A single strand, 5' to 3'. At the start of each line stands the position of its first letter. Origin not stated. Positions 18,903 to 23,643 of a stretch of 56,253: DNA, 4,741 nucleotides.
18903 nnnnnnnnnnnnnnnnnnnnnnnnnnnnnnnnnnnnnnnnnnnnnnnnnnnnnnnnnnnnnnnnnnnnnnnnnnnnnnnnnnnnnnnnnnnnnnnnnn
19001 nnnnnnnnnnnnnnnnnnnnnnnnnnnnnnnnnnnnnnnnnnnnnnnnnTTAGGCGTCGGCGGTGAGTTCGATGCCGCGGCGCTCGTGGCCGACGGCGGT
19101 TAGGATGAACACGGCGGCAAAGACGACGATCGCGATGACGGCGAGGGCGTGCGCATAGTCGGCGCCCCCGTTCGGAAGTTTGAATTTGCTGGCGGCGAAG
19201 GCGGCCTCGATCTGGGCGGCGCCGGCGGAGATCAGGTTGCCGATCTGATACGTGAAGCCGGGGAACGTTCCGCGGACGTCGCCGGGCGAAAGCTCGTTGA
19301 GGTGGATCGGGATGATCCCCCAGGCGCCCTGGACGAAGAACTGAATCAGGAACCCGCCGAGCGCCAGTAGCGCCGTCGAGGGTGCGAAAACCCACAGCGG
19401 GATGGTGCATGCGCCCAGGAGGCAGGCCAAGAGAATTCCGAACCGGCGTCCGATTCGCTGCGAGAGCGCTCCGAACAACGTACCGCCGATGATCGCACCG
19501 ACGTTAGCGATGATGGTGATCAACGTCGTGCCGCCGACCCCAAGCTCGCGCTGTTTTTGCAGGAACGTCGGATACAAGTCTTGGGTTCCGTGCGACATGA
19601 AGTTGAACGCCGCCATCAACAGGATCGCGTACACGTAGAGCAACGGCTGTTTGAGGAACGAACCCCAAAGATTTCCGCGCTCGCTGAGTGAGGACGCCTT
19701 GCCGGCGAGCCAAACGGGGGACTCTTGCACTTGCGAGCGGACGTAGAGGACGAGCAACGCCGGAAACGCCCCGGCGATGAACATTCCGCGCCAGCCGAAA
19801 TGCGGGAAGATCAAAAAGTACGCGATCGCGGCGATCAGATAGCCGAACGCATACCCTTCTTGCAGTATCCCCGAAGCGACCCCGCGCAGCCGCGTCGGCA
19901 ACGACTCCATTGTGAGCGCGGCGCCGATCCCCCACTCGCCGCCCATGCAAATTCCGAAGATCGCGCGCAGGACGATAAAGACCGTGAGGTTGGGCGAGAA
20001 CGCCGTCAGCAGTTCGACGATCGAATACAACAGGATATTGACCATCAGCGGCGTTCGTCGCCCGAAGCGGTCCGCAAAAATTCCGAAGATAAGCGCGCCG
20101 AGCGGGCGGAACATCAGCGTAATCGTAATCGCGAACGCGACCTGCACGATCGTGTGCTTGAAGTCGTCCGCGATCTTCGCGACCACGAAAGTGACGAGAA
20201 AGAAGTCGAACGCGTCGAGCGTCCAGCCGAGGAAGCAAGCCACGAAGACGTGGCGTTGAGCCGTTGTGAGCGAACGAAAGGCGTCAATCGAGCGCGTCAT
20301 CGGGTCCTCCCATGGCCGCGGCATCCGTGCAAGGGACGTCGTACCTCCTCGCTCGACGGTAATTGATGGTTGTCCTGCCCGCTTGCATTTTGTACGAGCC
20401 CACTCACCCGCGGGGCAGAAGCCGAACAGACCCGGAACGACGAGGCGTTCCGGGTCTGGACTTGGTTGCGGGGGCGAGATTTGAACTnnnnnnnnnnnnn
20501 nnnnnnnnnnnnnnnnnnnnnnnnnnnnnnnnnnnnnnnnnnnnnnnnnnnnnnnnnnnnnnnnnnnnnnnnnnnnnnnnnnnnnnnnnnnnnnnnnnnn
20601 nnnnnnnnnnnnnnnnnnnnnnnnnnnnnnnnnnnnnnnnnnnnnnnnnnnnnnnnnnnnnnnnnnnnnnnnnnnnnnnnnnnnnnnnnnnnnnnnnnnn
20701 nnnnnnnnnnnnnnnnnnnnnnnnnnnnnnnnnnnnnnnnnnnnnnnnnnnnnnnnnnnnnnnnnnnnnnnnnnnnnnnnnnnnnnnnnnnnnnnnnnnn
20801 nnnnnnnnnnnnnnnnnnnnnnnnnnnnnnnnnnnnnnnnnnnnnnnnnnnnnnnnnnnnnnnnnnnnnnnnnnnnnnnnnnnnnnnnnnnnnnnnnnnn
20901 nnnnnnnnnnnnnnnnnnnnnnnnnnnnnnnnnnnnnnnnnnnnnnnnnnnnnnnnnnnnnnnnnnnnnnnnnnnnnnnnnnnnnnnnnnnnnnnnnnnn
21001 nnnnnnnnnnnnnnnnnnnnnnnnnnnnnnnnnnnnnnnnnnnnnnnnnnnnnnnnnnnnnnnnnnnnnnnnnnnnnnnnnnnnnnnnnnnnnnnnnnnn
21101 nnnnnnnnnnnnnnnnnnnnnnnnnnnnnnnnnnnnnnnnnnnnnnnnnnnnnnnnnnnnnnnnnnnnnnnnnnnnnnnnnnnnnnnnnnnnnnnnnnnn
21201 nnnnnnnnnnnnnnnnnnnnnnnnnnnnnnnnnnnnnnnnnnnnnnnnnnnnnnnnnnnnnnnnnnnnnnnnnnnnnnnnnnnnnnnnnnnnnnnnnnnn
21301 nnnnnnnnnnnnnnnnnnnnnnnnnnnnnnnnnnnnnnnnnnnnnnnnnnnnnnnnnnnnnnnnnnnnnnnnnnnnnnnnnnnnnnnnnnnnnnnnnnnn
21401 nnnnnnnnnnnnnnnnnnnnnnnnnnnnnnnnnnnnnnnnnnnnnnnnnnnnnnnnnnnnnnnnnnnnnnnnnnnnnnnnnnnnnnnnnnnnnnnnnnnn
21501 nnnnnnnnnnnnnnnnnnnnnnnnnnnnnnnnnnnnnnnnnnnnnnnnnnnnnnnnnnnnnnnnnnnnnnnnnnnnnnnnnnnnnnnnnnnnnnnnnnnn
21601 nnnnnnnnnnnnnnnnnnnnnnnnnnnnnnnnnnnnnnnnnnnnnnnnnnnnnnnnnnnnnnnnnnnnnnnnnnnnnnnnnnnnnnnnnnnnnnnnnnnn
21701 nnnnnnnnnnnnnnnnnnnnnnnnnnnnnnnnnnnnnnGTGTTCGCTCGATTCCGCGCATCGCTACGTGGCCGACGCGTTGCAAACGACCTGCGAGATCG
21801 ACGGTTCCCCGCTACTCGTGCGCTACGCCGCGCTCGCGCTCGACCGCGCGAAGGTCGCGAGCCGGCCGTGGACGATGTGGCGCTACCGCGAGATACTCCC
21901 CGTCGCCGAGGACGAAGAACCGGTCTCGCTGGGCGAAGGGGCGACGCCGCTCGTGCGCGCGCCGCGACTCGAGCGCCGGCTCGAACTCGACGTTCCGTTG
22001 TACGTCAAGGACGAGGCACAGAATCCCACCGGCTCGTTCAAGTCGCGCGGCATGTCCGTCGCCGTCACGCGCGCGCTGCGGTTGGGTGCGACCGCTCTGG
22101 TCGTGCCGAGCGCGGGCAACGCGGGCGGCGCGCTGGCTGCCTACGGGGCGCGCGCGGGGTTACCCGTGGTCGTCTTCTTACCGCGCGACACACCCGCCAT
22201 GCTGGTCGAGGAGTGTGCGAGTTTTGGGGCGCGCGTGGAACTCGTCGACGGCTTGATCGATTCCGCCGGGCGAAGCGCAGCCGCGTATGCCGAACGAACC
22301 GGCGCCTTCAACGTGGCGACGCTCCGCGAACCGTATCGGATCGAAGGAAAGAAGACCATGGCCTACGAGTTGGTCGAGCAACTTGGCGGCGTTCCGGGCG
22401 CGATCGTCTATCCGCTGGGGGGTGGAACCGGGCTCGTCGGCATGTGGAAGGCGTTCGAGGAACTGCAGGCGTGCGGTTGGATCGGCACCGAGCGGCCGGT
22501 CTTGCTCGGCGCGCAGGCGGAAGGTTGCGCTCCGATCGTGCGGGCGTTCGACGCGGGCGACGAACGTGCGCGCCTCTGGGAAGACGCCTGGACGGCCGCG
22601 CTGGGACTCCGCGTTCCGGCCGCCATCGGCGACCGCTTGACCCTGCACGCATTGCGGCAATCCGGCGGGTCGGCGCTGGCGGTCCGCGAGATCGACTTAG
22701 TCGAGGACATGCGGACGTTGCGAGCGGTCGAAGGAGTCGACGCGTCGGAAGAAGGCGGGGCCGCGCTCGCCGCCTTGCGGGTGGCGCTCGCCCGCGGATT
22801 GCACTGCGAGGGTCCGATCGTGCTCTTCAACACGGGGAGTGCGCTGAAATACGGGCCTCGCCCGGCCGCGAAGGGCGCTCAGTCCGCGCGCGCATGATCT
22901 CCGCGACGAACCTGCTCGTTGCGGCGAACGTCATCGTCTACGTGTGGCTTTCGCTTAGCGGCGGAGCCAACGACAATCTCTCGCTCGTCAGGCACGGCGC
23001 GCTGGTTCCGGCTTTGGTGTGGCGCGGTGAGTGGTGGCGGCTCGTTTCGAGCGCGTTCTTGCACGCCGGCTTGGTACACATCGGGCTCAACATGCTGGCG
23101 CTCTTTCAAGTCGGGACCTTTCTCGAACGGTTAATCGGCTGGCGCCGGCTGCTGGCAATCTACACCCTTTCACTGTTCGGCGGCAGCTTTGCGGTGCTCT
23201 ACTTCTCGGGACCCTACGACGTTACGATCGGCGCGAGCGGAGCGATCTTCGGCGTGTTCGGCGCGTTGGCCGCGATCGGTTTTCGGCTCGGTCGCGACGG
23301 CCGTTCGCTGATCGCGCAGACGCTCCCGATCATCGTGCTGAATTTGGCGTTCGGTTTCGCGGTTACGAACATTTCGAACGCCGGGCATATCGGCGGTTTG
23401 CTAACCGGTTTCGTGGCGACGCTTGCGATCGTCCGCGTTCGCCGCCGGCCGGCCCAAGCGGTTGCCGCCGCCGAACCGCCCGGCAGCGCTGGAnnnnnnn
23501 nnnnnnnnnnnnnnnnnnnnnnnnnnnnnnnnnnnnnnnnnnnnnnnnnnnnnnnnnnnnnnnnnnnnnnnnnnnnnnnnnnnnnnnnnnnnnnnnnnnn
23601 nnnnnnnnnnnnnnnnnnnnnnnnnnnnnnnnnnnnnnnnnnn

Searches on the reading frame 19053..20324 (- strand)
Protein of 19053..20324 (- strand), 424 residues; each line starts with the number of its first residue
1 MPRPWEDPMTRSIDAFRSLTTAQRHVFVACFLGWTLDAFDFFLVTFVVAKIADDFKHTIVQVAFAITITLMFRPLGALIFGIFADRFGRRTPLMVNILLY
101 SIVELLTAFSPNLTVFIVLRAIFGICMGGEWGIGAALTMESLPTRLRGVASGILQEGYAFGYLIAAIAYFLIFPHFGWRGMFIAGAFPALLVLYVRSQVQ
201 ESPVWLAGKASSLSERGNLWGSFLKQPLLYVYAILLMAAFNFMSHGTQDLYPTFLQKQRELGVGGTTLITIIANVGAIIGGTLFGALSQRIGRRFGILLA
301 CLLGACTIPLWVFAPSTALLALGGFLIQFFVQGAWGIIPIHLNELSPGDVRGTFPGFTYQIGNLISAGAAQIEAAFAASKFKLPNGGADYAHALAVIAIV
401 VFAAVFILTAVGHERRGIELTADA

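Call 63: search_protein_families(library=pfam, proteins=[window:19053-20324:-])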
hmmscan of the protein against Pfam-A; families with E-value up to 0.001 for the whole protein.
window:19053-20324:- (424 aa): 3 families
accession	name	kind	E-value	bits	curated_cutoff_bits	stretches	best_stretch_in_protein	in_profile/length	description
PF07690.21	MFS_1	-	1.7e-36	126.3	33.4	1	31-367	2-344/347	Major Facilitator Superfamily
PF00083.30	Sugar_tr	-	4.7e-34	118.5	22.3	2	58-210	44-202/452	Sugar (and other) transporter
PF12832.13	MFS_1_like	-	8.9e-06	25.4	25.2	0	257-402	27-99/373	MFS_1 like family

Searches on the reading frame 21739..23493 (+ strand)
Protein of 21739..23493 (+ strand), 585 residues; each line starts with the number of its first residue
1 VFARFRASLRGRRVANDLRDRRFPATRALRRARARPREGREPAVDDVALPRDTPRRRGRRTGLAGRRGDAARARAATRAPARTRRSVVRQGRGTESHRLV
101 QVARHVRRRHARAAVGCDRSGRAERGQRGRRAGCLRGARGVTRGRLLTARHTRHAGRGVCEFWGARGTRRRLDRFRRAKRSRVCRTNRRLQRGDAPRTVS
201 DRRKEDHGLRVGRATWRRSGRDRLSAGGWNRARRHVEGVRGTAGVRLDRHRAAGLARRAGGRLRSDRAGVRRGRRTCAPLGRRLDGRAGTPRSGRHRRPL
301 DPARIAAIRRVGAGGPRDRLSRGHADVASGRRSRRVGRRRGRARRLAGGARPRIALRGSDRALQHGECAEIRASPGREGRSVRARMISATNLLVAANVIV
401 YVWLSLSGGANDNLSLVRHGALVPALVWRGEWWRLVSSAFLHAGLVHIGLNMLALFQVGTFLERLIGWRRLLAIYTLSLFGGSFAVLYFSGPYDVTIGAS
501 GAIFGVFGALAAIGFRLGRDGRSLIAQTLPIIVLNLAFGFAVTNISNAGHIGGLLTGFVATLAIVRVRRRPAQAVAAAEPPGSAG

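Call 23: search_protein_families(library=pfam, proteins=[window:21739-23493:+])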
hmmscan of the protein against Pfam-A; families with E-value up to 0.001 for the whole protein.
window:21739-23493:+ (585 aa): 1 family
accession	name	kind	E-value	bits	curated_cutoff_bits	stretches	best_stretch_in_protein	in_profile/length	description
PF01694.28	Rhomboid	-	9.9e-33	113.8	22.6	1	430-565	2-141/143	Rhomboid domain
